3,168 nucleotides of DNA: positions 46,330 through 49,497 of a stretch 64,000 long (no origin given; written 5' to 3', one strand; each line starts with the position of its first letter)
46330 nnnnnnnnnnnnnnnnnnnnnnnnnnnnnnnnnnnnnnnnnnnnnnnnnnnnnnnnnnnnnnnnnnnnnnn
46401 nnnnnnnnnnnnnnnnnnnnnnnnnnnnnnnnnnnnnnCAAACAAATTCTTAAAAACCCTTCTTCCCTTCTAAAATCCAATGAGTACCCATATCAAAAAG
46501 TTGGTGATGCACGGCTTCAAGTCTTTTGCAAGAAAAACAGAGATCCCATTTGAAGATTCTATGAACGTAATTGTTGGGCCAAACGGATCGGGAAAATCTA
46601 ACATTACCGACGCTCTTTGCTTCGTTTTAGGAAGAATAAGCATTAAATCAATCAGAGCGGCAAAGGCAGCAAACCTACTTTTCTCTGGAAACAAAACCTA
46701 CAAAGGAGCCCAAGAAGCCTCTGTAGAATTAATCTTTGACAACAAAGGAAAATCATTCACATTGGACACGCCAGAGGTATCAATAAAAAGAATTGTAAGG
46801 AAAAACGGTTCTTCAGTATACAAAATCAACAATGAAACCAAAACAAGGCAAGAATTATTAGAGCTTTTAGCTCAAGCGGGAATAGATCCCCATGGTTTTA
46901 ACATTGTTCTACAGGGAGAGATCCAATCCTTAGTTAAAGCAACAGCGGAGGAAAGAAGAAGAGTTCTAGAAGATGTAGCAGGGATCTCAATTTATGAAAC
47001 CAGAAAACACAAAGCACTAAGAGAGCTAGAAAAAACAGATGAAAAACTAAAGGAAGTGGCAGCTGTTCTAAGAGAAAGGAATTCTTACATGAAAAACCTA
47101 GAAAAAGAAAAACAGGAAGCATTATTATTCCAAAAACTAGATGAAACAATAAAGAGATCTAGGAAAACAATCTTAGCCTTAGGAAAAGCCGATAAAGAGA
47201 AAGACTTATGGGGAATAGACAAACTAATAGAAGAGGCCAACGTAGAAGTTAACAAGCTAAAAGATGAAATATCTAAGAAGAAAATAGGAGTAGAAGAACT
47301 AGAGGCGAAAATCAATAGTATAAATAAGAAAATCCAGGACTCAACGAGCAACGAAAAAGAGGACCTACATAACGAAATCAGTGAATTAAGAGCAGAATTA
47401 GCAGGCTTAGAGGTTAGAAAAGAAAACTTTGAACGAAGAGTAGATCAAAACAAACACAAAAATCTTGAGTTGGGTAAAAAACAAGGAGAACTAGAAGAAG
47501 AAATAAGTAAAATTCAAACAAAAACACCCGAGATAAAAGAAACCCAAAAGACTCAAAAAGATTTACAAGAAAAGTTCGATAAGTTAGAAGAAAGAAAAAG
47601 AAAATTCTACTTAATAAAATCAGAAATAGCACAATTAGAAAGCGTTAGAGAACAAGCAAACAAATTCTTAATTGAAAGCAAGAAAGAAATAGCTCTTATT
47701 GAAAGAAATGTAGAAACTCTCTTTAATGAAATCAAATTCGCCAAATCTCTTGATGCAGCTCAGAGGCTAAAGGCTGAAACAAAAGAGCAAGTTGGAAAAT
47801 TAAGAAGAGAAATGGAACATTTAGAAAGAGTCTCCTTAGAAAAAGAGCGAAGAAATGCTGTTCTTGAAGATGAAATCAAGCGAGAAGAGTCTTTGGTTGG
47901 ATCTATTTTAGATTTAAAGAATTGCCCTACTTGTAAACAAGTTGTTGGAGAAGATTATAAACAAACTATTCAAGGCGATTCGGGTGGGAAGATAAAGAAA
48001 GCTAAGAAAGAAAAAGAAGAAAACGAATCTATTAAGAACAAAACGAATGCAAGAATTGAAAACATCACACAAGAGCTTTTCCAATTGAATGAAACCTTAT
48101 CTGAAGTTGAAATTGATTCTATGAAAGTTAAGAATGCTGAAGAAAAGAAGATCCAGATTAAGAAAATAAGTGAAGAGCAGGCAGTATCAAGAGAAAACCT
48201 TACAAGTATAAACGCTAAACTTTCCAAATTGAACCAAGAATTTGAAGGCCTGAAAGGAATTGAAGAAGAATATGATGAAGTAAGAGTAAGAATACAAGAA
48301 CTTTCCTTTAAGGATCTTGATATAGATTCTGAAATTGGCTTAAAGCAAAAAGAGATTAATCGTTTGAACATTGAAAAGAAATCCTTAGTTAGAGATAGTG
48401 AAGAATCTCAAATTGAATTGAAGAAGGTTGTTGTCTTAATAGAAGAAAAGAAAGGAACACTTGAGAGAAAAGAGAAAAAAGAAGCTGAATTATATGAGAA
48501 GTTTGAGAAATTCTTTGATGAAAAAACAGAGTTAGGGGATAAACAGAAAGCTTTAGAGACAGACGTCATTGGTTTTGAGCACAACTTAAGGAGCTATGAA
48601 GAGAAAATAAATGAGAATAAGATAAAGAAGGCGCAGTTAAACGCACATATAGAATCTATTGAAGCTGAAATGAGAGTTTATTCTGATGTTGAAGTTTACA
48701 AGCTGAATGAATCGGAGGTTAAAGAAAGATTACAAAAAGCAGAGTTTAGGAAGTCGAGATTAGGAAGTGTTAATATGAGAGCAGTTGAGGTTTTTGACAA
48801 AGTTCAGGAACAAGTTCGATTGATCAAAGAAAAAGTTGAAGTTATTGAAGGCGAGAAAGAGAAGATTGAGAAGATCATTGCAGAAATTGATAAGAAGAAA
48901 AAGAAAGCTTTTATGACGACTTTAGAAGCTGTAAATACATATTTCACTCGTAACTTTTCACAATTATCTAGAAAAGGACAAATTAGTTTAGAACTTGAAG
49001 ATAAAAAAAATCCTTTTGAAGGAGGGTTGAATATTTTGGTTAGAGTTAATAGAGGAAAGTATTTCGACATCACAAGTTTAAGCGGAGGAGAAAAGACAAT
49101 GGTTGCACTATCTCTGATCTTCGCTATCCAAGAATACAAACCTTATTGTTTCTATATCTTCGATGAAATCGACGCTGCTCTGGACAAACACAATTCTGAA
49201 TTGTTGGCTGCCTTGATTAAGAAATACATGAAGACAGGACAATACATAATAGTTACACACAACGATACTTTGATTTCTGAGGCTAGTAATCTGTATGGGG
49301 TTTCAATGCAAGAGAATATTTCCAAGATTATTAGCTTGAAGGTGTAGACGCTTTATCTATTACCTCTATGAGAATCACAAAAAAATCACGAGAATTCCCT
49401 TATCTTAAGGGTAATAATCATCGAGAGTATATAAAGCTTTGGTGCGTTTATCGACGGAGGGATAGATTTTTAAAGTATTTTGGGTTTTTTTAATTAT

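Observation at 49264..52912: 3.5-kb insertion at the smc stop codon, bracketed by two synonymous-only versions of the smc 3' end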

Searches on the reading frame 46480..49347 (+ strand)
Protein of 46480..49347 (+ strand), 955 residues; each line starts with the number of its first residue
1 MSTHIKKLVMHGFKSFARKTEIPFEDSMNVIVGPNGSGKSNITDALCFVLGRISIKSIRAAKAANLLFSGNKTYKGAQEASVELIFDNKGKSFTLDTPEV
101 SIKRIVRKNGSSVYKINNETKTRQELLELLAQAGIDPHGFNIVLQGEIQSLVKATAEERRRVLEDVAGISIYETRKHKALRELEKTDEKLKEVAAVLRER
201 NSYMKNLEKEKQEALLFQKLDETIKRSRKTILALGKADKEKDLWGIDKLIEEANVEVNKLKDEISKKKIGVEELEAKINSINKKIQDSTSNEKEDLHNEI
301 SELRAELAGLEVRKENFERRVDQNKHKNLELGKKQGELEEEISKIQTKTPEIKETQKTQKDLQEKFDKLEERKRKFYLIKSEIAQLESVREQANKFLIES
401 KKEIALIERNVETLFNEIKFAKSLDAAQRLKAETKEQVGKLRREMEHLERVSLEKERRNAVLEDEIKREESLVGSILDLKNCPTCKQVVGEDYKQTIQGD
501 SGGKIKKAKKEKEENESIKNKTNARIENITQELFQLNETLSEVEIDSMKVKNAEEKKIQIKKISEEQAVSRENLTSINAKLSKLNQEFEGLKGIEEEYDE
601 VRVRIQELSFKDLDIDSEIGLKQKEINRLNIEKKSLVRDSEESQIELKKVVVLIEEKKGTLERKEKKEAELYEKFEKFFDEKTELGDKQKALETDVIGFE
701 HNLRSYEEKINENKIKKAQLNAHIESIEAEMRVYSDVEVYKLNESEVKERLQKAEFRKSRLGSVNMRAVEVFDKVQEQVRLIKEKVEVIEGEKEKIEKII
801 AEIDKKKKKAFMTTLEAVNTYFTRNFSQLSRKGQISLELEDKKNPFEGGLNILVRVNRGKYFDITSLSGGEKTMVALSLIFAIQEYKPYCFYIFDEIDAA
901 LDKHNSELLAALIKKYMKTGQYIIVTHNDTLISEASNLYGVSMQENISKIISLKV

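Call 7: search_protein_families(library=pfam, proteins=[window:46480-49347:+], max_evalue=0.01)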
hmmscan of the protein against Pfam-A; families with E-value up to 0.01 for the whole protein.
window:46480-49347:+ (955 aa): 5 families
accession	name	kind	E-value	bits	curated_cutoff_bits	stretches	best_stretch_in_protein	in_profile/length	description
PF02463.25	SMC_N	-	2.3e-52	178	40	1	4-946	1-216/220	RecF/RecN/SMC N terminal domain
PF13476.12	AAA_23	-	7.7e-17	63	27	1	7-285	1-200/201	AAA domain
PF13304.12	AAA_21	-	3.5e-10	40.9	27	2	28-101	1-66/304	AAA domain, putative AbiEii toxin, Type IV TA system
PF13175.12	AAA_15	-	1.4e-09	38.5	32.1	1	5-301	3-291/374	AAA ATPase domain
PF13555.12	AAA_29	-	1.8e-05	24.8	27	1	14-50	10-46/61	P-loop containing region of AAA domain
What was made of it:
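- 46480..49347 (+): smc (955 aa), intact. Its last 84 nt are copy 1 of the repeat. Pfam SMC_N at 2.3e-52 (call 7).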

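Call 10: find_encoding_contigs(protein=window:46480-49347:+, flank=10000, max_places=10)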
Protein window:46480-49347:+ (955 aa): 4 contigs read that carry it; 1 place shown.
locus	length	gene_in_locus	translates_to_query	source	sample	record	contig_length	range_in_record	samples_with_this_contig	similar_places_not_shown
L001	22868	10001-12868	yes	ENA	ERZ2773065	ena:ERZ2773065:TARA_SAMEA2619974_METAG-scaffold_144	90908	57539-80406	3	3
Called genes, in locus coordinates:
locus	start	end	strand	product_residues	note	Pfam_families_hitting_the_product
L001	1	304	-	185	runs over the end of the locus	PF00929:RNase_T, PF16473:Rv2179c-like (faint)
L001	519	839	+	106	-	-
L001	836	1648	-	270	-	PF00764:Arginosuc_synth (faint), PF01171:ATP_bind_3, PF03054:tRNA_Me_trans, PF06508:QueC (weak)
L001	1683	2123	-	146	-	-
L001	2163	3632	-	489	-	PF13090:PP_kinase_C (faint), PF13091:PLDc_2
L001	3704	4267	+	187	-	PF00881:Nitroreductase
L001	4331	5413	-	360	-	PF00091:Tubulin, PF12327:FtsZ_C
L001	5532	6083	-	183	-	PF06197:DUF998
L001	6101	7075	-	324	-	PF01368:DHH, PF02272:DHHA1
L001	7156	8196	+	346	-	-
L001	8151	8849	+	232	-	PF01351:RNase_HII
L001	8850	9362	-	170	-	-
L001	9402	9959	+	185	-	-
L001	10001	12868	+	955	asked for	PF02463:SMC_N, PF13175:AAA_15, PF13304:AAA_21 (weak), PF13476:AAA_23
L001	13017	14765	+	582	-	PF00664:ABC_membrane, PF02463:SMC_N (faint), PF00005:ABC_tran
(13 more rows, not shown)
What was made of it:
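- Checked: Four contigs carry this exact SMC with the same neighbours (call 10).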

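Call 12: find_homologous_proteins(query=window:46480-49347:+, max_evalue=1e-20)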
Query window:46480-49347:+ (955 aa): 7191 proteins with E <= 1e-20 among 8000 candidates; the best 120 are listed.
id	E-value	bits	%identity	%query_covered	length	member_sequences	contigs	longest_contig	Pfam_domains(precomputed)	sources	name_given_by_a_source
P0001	0.0e+0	1944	100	99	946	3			PF13175.13,PF13476.13,PF02463.26,PF13304.13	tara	tara:strand:- start:9029 stop:11869 length:2841 start_codon:yes stop_codon:yes gene_type:complete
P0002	0.0e+0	1706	86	100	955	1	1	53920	PF13175.13,PF13476.13,PF02463.26,PF13304.13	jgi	jgi:chromosome segregation protein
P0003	0.0e+0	1629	82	100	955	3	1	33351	PF13175.13,PF13476.13,PF02463.26,PF13304.13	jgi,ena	-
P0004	0.0e+0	1611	82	100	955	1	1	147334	PF13175.13,PF02463.26,PF13304.13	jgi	jgi:chromosome segregation protein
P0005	0.0e+0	1558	79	99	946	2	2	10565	PF13175.13,PF13476.13,PF02463.26,PF13304.13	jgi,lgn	-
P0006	0.0e+0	1258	64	100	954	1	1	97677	PF13175.13,PF13476.13,PF13555.13,PF02463.26,PF13304.13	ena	-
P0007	0.0e+0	1253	65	100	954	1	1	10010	PF13175.13,PF13476.13,PF02463.26,PF13304.13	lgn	-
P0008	0.0e+0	1253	64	100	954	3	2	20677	PF13476.13,PF02463.26,PF13304.13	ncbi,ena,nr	ncbi:chromosome segregation protein SMC [Candidatus Pacearchaeota archaeon]|nr:chromosome segregatio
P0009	0.0e+0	1248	65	100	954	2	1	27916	PF13175.13,PF13476.13,PF02463.26,PF13304.13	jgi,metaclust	metaclust:\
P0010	0.0e+0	1245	64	100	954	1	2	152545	PF13175.13,PF13476.13,PF02463.26,PF13304.13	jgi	jgi:chromosome segregation protein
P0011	0.0e+0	1235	64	100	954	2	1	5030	PF13175.13,PF13476.13,PF02463.26,PF13304.13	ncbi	-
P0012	0.0e+0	1234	64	100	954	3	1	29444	PF13175.13,PF13476.13,PF02463.26,PF13304.13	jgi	jgi:chromosome segregation protein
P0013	0.0e+0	1233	64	100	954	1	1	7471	PF13175.13,PF13476.13,PF02463.26,PF13304.13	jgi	jgi:chromosome segregation protein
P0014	0.0e+0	1232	63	100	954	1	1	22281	PF13175.13,PF13476.13,PF13555.13,PF02463.26,PF13304.13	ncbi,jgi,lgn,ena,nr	ncbi:MAG: chromosome segregation protein SMC [Nanoarchaeota archaeon]|nr:chromosome segregation prot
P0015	0.0e+0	1230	63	100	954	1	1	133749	PF13175.13,PF13476.13,PF13555.13,PF02463.26,PF13304.13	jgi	jgi:chromosome segregation protein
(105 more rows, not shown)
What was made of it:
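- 46480..49347 (+): 79-86% identical orthologues of the same length (call 12).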

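Call 13: find_encoding_contigs(protein=P0002, flank=10000, max_places=4)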
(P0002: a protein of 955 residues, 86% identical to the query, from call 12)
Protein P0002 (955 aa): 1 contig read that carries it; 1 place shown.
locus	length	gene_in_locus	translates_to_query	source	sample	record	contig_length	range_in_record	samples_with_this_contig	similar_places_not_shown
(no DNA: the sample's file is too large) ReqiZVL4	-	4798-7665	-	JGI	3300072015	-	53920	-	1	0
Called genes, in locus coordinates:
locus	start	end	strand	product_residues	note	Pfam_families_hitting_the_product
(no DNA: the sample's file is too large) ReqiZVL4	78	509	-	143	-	-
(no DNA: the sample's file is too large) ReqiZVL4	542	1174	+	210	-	PF00881:Nitroreductase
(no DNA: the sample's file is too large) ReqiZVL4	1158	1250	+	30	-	-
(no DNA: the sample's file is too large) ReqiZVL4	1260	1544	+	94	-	-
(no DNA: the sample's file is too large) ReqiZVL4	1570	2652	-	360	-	PF00091:Tubulin, PF12327:FtsZ_C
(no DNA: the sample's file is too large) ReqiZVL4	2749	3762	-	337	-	PF01368:DHH, PF02272:DHHA1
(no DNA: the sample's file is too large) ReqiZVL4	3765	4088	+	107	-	-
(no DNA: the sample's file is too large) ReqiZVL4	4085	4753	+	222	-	PF01351:RNase_HII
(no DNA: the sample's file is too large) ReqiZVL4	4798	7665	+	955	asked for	PF02463:SMC_N, PF13175:AAA_15, PF13304:AAA_21 (weak), PF13476:AAA_23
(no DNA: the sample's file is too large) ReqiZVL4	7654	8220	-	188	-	-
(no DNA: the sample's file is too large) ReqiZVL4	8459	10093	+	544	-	PF00270:DEAD, PF04851:ResIII, PF00271:Helicase_C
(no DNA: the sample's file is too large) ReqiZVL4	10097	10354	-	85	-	-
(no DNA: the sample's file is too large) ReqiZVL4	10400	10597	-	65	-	-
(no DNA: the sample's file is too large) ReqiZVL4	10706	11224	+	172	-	-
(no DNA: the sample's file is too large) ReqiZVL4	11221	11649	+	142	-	-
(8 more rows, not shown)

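Call 14: find_encoding_contigs(protein=P0003, flank=10000, max_places=4)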
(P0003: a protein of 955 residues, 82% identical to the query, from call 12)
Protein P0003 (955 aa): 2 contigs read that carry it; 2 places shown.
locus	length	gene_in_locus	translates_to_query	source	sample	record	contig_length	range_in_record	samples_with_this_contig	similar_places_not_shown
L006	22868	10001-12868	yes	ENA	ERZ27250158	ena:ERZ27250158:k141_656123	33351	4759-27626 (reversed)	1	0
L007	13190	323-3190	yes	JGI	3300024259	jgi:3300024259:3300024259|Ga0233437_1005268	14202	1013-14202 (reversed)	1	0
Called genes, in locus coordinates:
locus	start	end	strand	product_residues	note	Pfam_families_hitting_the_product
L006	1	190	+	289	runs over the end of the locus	PF02616:SMC_ScpA (weak)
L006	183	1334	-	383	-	PF00152:tRNA-synt_2, PF01409:tRNA-synt_2d (faint), PF13393:tRNA-synt_His, PF00587:tRNA-synt_2b, PF03129:HGTP_anticodon (weak)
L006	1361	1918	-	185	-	PF00929:RNase_T, PF16473:Rv2179c-like (faint)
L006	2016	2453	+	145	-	-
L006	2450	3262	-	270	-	PF01171:ATP_bind_3, PF03054:tRNA_Me_trans, PF06508:QueC (weak)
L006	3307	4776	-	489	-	PF13090:PP_kinase_C (faint), PF13091:PLDc_2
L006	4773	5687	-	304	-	PF12146:Hydrolase_4, PF12697:Abhydrolase_6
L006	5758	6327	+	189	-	PF00881:Nitroreductase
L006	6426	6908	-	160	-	-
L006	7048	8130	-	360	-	PF00091:Tubulin, PF12327:FtsZ_C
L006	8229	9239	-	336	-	PF01368:DHH, PF02272:DHHA1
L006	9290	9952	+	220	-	PF01351:RNase_HII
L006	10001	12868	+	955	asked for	PF02463:SMC_N, PF13175:AAA_15, PF13304:AAA_21 (weak), PF13476:AAA_23, PF13304:AAA_21 (weak)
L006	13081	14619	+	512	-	PF00270:DEAD, PF04851:ResIII, PF00271:Helicase_C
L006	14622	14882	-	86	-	-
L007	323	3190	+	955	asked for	PF02463:SMC_N, PF13175:AAA_15, PF13304:AAA_21 (weak), PF13476:AAA_23, PF13304:AAA_21 (weak)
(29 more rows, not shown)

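Call 15: find_encoding_contigs(protein=P0004, flank=10000, max_places=4)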
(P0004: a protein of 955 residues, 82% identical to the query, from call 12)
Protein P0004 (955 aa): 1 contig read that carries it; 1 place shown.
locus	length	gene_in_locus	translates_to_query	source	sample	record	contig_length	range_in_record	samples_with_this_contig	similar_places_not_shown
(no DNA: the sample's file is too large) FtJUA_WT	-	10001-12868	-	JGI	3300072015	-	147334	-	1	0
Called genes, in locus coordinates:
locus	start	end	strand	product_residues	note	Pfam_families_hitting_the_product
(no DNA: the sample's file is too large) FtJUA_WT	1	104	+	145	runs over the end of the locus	-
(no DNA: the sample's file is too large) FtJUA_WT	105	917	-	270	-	PF01171:ATP_bind_3, PF03054:tRNA_Me_trans, PF06508:QueC (weak)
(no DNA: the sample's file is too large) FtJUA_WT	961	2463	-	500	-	PF13090:PP_kinase_C (faint), PF13091:PLDc_2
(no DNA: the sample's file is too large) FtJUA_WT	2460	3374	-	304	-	PF12697:Abhydrolase_6, PF12146:Hydrolase_4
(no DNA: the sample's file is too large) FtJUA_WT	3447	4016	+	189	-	PF14512:TM1586_NiRdase (faint), PF00881:Nitroreductase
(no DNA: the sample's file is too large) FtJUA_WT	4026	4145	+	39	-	-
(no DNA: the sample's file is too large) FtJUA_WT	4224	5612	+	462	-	PF00753:Lactamase_B, PF23023:Anti-Pycsar_Apyc1 (weak), PF12706:Lactamase_B_2 (faint), PF16661:Lactamase_B_6, PF10996:Beta-Casp, PF07521:RMMBL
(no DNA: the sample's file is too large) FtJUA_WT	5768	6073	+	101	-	-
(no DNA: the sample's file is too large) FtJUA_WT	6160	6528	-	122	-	-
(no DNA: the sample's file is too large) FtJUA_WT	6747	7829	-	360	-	PF00091:Tubulin, PF12327:FtsZ_C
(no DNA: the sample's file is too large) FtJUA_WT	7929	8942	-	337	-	PF01368:DHH (weak), PF02272:DHHA1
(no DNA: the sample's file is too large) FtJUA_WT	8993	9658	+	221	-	PF01351:RNase_HII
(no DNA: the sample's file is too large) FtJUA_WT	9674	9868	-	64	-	-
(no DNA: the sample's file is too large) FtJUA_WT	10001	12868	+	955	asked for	PF02463:SMC_N, PF13175:AAA_15, PF13304:AAA_21 (weak)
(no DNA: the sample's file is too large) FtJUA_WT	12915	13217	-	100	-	-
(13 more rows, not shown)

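Call 16: find_encoding_contigs(protein=P0005, flank=10000, max_places=4)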
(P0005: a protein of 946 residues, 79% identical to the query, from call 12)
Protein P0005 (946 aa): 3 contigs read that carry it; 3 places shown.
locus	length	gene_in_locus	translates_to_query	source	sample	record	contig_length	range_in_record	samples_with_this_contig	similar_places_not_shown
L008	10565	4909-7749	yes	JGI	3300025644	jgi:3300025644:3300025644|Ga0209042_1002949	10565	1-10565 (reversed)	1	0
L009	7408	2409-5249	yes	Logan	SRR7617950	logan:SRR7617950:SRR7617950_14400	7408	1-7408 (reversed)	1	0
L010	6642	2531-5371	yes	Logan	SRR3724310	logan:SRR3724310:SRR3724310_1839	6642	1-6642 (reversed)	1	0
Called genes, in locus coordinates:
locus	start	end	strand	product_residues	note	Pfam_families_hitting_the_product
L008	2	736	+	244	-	?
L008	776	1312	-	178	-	-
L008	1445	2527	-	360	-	PF00091:Tubulin, PF12327:FtsZ_C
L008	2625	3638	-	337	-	PF01368:DHH, PF02272:DHHA1 (weak)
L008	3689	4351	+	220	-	PF01351:RNase_HII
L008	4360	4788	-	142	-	-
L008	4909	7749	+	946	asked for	PF02463:SMC_N, PF13175:AAA_15, PF13304:AAA_21 (weak), PF13476:AAA_23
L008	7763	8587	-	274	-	-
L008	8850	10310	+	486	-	PF00270:DEAD, PF04851:ResIII, PF00271:Helicase_C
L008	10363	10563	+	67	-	?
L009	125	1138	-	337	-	PF01368:DHH, PF02272:DHHA1 (weak)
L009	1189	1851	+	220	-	PF01351:RNase_HII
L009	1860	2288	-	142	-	-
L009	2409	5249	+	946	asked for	PF02463:SMC_N, PF13175:AAA_15, PF13304:AAA_21 (weak), PF13476:AAA_23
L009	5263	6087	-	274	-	-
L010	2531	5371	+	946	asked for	PF02463:SMC_N, PF13175:AAA_15, PF13304:AAA_21 (weak), PF13476:AAA_23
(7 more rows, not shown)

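Call 28: find_related_loci(query=window:46480-49347:+, collection=genome_contigs, flank=10000)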
Query window:46480-49347:+ (955 aa) in genome_contigs; peptide patterns used: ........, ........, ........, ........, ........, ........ (x = any residue, [..] = any of these).
408 stretches matched a pattern; 143 encode a relative of the query (tblastn E <= 1e-3); the best 80 are kept; 80 distinct loci.
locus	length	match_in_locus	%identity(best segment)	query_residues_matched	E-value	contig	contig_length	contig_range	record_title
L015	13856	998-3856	62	3-955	0e+0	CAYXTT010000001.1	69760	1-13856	MAG TPA_asm: Candidatus Woesearchaeota archaeon isolate SRP178699_co1_601 genome assembly, contig: NODE_292_length_69760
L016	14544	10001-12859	58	3-955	0e+0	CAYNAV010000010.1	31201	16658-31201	MAG TPA_asm: Candidatus Woesearchaeota archaeon isolate SRP178699_co1_438 genome assembly, contig: NODE_1530_length_3120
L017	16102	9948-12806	57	3-955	0e+0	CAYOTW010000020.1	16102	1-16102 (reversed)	MAG TPA_asm: Candidatus Woesearchaeota archaeon isolate SRP332253_co1_15 genome assembly, contig: NODE_6011_length_16102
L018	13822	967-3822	56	4-955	0e+0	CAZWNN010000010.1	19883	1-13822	MAG TPA_asm: Candidatus Woesearchaeota archaeon isolate SRP178699_co2_474 genome assembly, contig: NODE_1913_length_1988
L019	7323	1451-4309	56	3-955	0e+0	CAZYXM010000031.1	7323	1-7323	MAG TPA_asm: Candidatus Woesearchaeota archaeon isolate SRP104257_co1_64 genome assembly, contig: NODE_9449_length_7323_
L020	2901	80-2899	60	5-944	0e+0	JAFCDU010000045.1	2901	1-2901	Candidatus Pacearchaeota archaeon isolate Meg22_1012_Bin_115 Meg22_1012_Bin_115_scaffold_120533, whole genome shotgun se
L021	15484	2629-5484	54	4-955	0e+0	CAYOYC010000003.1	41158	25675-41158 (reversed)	MAG TPA_asm: Candidatus Woesearchaeota archaeon isolate SRP178699_co1_624 genome assembly, contig: NODE_892_length_41158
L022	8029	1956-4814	55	4-955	0e+0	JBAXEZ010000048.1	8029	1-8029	MAG: archaeon isolate ELA258 MAG258_48, whole genome shotgun sequence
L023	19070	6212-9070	55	1-955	0e+0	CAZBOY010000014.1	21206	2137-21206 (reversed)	MAG TPA_asm: Candidatus Woesearchaeota archaeon isolate SRP178699_co2_446 genome assembly, contig: NODE_1666_length_2120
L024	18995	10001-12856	57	1-952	0e+0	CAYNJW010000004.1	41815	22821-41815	MAG TPA_asm: Candidatus Woesearchaeota archaeon isolate binchicken_co67_274 genome assembly, contig: NODE_813_length_418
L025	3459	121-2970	54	4-952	0e+0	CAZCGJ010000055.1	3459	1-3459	MAG TPA_asm: Candidatus Woesearchaeota archaeon isolate SRP272421_co2_592 genome assembly, contig: NODE_119599_length_34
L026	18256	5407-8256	52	3-952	0e+0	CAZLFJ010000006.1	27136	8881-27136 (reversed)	MAG TPA_asm: Candidatus Woesearchaeota archaeon isolate SRP263991_co7_908 genome assembly, contig: NODE_2504_length_2713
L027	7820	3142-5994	54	4-953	0e+0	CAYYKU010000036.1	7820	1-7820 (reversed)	MAG TPA_asm: Candidatus Woesearchaeota archaeon isolate SRP178699_co1_25 genome assembly, contig: NODE_13304_length_7820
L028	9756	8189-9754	80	1-522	0e+0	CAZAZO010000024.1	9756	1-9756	MAG TPA_asm: Candidatus Woesearchaeota archaeon isolate binchicken_co65_98 genome assembly, contig: NODE_26861_length_97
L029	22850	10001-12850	46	3-954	0e+0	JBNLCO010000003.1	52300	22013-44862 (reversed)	MAG: Candidatus Pacearchaeota archaeon isolate C1C2.bin.74.orig k141_62693, whole genome shotgun sequence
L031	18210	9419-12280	45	3-955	0e+0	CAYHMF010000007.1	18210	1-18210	MAG TPA_asm: Candidatus Woesearchaeota archaeon isolate ERP119705_co13_638 genome assembly, contig: NODE_3853_length_182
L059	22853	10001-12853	45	3-955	0e+0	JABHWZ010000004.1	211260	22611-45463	MAG: archaeon isolate SI047_bin24 k141_305602, whole genome shotgun sequence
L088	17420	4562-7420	43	1-955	0e+0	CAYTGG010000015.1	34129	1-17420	MAG TPA_asm: Candidatus Woesearchaeota archaeon isolate SRP067234_co1_356 genome assembly, contig: k99_191303, whole gen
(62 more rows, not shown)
